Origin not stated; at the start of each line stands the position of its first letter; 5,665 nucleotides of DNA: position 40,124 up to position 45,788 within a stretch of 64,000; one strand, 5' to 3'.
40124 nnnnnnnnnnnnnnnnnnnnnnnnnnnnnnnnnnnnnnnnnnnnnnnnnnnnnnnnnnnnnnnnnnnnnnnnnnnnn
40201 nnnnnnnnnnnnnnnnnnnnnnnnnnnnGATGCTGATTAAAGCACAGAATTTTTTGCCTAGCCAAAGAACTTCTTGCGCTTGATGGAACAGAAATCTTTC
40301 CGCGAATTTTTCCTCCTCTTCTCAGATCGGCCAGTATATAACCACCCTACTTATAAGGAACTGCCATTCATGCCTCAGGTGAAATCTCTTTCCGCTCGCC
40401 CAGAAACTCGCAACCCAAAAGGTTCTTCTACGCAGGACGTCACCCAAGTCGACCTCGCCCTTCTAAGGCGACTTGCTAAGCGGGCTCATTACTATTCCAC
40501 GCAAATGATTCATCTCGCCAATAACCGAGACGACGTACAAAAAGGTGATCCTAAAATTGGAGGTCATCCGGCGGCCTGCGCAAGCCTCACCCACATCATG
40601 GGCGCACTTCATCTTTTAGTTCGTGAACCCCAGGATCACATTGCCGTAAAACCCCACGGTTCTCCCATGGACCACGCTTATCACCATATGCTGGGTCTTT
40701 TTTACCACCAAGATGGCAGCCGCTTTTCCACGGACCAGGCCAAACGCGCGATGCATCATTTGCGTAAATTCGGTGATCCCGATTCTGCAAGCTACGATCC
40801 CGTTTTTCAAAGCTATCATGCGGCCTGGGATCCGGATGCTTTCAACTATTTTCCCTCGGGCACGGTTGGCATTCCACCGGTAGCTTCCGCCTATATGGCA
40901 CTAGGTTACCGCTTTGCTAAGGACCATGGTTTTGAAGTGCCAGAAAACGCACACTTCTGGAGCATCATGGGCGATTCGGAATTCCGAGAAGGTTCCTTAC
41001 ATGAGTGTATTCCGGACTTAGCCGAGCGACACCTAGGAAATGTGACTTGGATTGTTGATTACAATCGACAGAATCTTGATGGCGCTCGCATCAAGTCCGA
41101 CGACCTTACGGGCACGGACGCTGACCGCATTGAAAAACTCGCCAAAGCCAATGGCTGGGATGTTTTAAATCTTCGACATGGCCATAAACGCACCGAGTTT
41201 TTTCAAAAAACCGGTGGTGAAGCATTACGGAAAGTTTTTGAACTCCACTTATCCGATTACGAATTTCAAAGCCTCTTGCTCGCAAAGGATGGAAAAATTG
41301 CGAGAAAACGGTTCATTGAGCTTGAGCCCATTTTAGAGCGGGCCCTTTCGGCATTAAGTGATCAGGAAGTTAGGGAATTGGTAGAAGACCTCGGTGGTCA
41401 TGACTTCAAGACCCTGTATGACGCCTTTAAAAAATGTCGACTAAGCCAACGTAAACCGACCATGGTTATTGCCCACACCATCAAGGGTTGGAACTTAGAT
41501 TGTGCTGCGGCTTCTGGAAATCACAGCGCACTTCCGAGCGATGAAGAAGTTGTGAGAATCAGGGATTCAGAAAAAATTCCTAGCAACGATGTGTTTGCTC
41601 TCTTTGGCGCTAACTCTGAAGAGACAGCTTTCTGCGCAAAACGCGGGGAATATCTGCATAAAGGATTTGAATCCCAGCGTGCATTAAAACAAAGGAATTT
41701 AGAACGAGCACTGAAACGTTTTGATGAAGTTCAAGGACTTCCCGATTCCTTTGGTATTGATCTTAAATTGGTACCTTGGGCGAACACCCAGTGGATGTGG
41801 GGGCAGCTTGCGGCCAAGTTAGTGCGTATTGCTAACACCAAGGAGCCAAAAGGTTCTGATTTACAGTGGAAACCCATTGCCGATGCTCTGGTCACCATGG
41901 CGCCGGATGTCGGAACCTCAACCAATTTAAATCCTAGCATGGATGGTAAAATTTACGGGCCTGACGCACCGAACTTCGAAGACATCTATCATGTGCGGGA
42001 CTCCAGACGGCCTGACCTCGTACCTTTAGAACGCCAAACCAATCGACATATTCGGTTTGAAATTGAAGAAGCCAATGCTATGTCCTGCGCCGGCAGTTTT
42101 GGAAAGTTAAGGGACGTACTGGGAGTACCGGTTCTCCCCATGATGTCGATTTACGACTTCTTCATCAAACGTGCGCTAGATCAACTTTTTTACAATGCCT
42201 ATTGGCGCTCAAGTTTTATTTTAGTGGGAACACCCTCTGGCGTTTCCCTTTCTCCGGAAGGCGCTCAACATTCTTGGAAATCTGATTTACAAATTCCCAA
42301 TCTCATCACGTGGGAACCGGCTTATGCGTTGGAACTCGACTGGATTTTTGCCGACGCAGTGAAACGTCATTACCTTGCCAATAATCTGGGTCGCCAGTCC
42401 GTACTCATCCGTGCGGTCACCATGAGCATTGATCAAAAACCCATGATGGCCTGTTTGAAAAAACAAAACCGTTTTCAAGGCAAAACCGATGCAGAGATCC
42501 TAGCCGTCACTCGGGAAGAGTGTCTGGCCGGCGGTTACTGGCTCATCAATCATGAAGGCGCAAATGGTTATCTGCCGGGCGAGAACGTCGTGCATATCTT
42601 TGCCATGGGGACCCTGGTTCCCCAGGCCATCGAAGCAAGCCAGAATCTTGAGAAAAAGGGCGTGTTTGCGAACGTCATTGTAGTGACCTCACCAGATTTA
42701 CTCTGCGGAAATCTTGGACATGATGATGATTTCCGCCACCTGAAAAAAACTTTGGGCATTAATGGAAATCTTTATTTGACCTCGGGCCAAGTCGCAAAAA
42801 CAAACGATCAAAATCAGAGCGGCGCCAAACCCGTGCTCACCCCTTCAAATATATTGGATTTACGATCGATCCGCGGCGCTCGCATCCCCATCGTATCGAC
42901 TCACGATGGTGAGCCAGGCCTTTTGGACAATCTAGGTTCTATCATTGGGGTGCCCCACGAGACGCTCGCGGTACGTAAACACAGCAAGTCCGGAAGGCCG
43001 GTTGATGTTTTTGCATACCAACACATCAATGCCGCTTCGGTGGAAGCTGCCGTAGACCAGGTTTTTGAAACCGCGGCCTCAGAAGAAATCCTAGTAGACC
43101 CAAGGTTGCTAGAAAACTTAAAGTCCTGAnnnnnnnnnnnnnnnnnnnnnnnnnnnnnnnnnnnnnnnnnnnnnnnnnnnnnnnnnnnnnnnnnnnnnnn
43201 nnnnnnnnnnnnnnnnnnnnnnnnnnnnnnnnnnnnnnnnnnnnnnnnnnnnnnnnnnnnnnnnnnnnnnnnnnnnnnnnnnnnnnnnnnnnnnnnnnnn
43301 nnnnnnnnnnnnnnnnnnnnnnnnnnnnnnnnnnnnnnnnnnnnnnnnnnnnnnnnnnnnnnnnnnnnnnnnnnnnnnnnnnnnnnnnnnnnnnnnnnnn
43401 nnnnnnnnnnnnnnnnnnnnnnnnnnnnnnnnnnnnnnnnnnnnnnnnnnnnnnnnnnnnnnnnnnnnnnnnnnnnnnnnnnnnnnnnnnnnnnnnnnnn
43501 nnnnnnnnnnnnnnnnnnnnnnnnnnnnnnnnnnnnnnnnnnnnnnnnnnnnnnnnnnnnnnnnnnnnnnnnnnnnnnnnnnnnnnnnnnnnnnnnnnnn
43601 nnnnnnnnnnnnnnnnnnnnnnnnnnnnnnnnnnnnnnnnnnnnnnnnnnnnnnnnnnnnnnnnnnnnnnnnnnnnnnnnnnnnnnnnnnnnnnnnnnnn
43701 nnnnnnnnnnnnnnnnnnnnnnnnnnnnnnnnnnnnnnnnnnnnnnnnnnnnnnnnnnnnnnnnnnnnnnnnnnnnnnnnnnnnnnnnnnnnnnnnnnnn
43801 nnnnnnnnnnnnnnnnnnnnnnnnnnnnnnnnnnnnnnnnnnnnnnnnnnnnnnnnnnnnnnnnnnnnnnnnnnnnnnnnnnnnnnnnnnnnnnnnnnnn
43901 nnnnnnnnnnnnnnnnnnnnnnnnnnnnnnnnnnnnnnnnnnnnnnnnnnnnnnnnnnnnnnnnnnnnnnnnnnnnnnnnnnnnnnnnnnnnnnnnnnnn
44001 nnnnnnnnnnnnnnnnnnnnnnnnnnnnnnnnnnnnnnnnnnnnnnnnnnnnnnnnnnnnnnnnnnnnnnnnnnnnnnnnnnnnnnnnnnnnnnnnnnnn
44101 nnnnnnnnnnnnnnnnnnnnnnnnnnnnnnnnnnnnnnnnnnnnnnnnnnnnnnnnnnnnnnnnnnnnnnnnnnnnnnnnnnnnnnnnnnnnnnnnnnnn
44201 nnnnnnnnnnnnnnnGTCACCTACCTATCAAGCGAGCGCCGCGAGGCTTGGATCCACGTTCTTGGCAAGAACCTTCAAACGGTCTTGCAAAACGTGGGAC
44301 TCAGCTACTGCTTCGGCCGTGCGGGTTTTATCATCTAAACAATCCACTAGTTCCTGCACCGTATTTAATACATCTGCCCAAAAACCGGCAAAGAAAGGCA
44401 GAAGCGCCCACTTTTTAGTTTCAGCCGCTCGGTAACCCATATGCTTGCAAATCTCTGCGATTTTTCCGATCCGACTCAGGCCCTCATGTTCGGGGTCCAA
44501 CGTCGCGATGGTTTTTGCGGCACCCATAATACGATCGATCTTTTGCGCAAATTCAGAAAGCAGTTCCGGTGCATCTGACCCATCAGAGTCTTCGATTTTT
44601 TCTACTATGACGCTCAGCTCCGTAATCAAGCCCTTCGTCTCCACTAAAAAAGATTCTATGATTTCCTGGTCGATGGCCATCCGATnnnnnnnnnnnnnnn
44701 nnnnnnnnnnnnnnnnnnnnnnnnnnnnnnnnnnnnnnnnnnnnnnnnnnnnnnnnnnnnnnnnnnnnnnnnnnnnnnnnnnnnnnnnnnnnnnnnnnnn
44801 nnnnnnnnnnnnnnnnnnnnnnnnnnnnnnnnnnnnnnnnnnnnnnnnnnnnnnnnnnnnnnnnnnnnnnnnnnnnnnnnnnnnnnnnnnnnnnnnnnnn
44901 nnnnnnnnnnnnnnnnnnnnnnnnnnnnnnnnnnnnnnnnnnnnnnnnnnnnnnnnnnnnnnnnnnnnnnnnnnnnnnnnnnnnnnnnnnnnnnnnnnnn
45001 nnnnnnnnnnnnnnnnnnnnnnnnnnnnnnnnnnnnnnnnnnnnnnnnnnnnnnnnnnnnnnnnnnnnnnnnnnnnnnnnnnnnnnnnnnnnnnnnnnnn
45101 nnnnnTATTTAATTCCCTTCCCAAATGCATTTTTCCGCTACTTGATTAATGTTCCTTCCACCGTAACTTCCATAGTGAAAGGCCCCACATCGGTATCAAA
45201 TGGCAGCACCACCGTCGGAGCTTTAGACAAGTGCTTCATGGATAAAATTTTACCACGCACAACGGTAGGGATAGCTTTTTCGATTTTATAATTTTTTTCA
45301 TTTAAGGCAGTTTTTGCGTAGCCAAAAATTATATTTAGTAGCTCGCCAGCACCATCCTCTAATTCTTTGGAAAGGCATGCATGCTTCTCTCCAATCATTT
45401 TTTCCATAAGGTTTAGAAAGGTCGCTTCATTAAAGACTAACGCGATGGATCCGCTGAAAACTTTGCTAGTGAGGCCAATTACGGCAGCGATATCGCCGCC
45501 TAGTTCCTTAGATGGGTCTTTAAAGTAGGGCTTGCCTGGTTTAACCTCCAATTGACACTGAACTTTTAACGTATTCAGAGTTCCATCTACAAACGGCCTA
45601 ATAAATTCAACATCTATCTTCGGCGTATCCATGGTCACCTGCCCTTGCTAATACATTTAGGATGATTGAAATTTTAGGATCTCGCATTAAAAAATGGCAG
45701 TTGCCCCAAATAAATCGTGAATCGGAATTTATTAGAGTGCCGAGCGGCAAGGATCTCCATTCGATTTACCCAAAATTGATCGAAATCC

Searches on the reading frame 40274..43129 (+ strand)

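Call 106: search_protein_families(library=pfam, proteins=[window:40274-43129:+], max_evalue=0.00001)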
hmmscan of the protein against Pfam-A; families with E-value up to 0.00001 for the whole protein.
window:40274-43129:+ (951 aa): 1 family
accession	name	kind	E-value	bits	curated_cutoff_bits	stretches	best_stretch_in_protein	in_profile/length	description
PF00456.26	Transketolase_N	-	5.8e-09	35.8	22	0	211-306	132-219/334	Transketolase, thiamine diphosphate binding domain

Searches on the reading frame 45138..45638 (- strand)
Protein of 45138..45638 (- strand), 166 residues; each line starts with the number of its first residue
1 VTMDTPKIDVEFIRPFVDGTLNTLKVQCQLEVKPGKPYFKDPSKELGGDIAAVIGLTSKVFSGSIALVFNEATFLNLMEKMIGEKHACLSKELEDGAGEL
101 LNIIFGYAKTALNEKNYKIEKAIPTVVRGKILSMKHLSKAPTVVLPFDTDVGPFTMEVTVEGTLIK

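Call 106: search_protein_families(library=pfam, proteins=[window:45138-45638:-], max_evalue=0.00001)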
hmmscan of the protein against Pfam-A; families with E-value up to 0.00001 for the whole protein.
window:45138-45638:- (166 aa): 1 family
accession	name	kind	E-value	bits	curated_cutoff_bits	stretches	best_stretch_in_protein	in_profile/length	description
PF13690.11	CheX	-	1.2e-17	64.1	27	1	50-147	1-93/94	Chemotaxis phosphatase CheX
